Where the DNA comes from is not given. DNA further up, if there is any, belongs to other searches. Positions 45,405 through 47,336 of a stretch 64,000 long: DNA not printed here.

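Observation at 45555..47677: Translationally coupled PF01637-type AAA ATPase (with unassigned nuclease-like C-terminus) plus metallophosphoesterase in an accessory-looking insertion: candidate undescribed defence-like module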

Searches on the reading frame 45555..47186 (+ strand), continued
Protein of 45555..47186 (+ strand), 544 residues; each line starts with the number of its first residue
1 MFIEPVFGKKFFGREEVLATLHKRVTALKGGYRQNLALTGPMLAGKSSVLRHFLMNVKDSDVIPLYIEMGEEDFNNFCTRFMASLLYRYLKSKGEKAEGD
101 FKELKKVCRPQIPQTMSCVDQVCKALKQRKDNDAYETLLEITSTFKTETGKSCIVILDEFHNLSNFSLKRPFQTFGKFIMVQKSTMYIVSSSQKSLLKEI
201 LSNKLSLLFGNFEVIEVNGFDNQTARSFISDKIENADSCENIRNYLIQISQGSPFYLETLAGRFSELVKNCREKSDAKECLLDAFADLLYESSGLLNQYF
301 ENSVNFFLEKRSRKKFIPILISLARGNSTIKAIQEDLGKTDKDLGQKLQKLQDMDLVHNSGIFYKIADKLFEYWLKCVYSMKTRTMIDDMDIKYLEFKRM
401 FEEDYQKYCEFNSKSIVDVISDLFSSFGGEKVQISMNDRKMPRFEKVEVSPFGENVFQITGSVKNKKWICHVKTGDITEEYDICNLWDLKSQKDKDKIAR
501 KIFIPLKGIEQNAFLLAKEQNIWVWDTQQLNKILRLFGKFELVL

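Call 17: search_protein_families(library=pfam, proteins=[L024:3717-4991:+, L023:4540-5439:+, L058:224-922:+, L068:1574-2152:+, L033:2162-2644:+, L019:2538-3209:+, L070:8114-8935:+, L054:4723-5202:+, L012:9703-10398:+, L005:11900-12166:+], max_evalue=0.001)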
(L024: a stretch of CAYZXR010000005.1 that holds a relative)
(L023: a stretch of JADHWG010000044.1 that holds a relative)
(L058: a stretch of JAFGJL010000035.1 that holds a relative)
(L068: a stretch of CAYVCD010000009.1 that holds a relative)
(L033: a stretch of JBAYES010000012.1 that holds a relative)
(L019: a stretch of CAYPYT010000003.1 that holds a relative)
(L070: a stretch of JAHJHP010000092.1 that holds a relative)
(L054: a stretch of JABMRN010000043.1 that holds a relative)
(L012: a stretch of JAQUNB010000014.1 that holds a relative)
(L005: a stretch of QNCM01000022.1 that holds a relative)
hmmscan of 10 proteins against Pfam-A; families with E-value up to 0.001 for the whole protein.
L024:3717-4991:+ (424 aa): 1 family
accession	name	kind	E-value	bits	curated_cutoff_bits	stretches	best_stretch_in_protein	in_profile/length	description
PF01964.24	ThiC_Rad_SAM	-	2.8e-180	600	25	1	8-412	14-419/420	Radical SAM ThiC family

L023:4540-5439:+ (299 aa): 2 families
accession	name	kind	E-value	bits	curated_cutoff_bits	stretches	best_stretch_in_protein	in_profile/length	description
PF00294.29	PfkB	-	1.3e-26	94.1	25.8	1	26-275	36-295/302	pfkB family carbohydrate kinase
PF08543.17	Phos_pyr_kin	-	0.0008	19.3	27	0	144-262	99-230/246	Phosphomethylpyrimidine kinase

L058:224-922:+ (232 aa): 2 families
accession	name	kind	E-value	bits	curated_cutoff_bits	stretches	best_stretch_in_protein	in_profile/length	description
PF01551.29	Peptidase_M23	-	1.4e-28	99.4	28.7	1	130-224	3-96/96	Peptidase family M23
PF01476.26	LysM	-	3.8e-17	62.4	20.9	1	48-90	1-43/43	LysM domain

L068:1574-2152:+ (192 aa): 2 families
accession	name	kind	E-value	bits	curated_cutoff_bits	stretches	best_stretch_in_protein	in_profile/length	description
PF13580.11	SIS_2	-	2.2e-32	112.4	27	1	11-147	2-138/138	SIS domain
PF01380.27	SIS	-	6.8e-07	29.6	25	1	112-162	53-103/131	SIS domain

L033:2162-2644:+ (160 aa): 1 family
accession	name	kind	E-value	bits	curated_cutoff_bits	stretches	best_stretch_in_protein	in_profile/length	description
PF01467.32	CTP_transf_like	-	4.7e-16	59.6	21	1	30-124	1-93/133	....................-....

L019:2538-3209:+ (223 aa): 3 families
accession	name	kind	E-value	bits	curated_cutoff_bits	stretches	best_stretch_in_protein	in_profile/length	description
PF02581.23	TMP-TENI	-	1.2e-47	162.1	27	1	13-193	1-178/180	Thiamine monophosphate synthase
PF04481.18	DUF561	-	0.00047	19.9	21.6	0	158-215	180-237/243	Protein of unknown function (DUF561)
PF03060.21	NMO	-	0.00092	19.1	28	0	160-191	189-221/331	Nitronate monooxygenase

L070:8114-8935:+ (273 aa): 1 family
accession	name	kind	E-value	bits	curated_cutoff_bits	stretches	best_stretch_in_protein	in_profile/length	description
PF00303.24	Thymidylat_synt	-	7.4e-12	45.4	24.3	1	84-240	78-225/266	Thymidylate synthase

L054:4723-5202:+ (159 aa): 2 families
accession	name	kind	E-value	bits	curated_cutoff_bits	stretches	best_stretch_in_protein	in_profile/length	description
PF01230.28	HIT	-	3.1e-12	47.4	21.5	1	38-128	6-95/98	HIT domain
PF11969.13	DcpS_C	-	0.00023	22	24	1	40-126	16-100/114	Scavenger mRNA decapping enzyme C-term binding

L012:9703-10398:+ (231 aa): 0 families

L005:11900-12166:+ (88 aa): 0 families

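Call 19: predict_structure(alignment_id=A2)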
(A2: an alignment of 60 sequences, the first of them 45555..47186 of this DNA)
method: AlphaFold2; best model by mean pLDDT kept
length: 544 residues; sequences in the alignment: 60
mean_pLDDT: 87.2   pTM: 0.81
mean pLDDT of the five models: 87.2, 84.2, 83.9, 83.6, 81.0
residues with pLDDT >= 90: 303; 70-90: 202; 50-70: 29; < 50: 10
segments of 3 or more residues with pLDDT < 50: 1-9
pLDDT, mean of each block of 10 residues (from residue 1): 45 77 84 83 77 84 90 89 95 87 94 97 96 95 93 92 87 87 86 84 66 80 85 74 92 88 90 75 93 88 78 87 94 93 92 89 92 91 67 85 94 94 95 88 95 92 93 94 92 75 95 95 93 93 87
secondary structure, 60 per line:
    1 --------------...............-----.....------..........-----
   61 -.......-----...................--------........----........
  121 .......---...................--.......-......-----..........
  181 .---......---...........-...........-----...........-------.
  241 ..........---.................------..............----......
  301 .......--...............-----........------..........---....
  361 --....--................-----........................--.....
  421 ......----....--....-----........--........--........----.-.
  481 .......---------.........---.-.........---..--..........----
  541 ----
elements in order: H15-29 E35-39 H46-55 E62-68 H74-92 H101-108 H113-127 H131-149 E152-158 H160-165 H171-181 E185-190 H194-204 H206-211 E212-216 H222-232 H240-250 H254-270 H277-290 H295-307 H310-324 H330-337 H344-353 E357-360 E363-366 H369-384 H390-413 H416-426 E431-434 E437-440 E446-453 E456-463 E466-473 H480-487 E497-505 H511-519 H527-536

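Call 51: search_protein_families(library=pfam, alignment_id=A2, max_evalue=1)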
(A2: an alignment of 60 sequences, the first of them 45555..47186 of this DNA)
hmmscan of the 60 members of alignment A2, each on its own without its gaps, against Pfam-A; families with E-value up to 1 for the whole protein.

A. member 1, window:45555-47186:+ (544 aa): 9 families
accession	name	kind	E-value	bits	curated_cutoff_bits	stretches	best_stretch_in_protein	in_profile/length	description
PF01637.24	ATPase_2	-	1.5e-10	41.7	33.2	1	11-259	1-224/225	ATPase domain predominantly from Archaea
PF13191.12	AAA_16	-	8.5e-09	36.6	32.6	1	10-169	1-150/167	AAA ATPase domain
PF13401.12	AAA_22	-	7.3e-05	23.5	27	1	32-169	4-102/130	AAA domain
PF20703.3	nSTAND1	-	0.00014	22.1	27.1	1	10-146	15-148/379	Novel STAND NTPase 1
PF05621.17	TniB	-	0.0052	16.7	22.4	1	15-58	17-60/189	Bacterial TniB protein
PF06733.21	DEAD_2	-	0.0083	16.2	21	1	135-166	125-158/172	DEAD_2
PF12015.13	Bud3_N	-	0.027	14.6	25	1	330-388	6-64/182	Bud3, N-terminal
PF10864.13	DUF2663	-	0.04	14.7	25.2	1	81-106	65-90/127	Protein of unknown function (DUF2663)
PF07303.18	Occludin_ELL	-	0.057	14.6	31.2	0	393-433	9-47/101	Occludin homology domain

B. families by the number of members that match (of 60 scanned): 70 families (the first 25 are shown)
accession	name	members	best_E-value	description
PF13191.12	AAA_16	60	9.6e-12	AAA ATPase domain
PF01637.24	ATPase_2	59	5.8e-13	ATPase domain predominantly from Archaea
PF13401.12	AAA_22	59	3.4e-05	AAA domain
PF05621.17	TniB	57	0.00047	Bacterial TniB protein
PF20703.3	nSTAND1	55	0.00014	Novel STAND NTPase 1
PF13173.12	AAA_14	47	7.3e-08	AAA domain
PF06733.21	DEAD_2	29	0.00055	DEAD_2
PF20693.3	YobI-ATPase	14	0.00031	YobI-like P-loop NTPase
PF21100.3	MCM_C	12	0.00092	MCM protein C-terminal winged helix-turn-helix domain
PF00004.35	AAA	12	0.015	ATPase family associated with various cellular activities (AAA)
PF04471.18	Mrr_cat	9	0.0015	Restriction endonuclease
PF01022.26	HTH_5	6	0.012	Bacterial regulatory protein, arsR family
PF08298.17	AAA_PrkA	4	0.0067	PrkA AAA domain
PF10212.14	PPP1R21_helical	4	0.013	Protein phosphatase 1 regulatory subunit 21, six-helix bundle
PF12775.13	AAA_7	3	0.022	P-loop containing dynein motor region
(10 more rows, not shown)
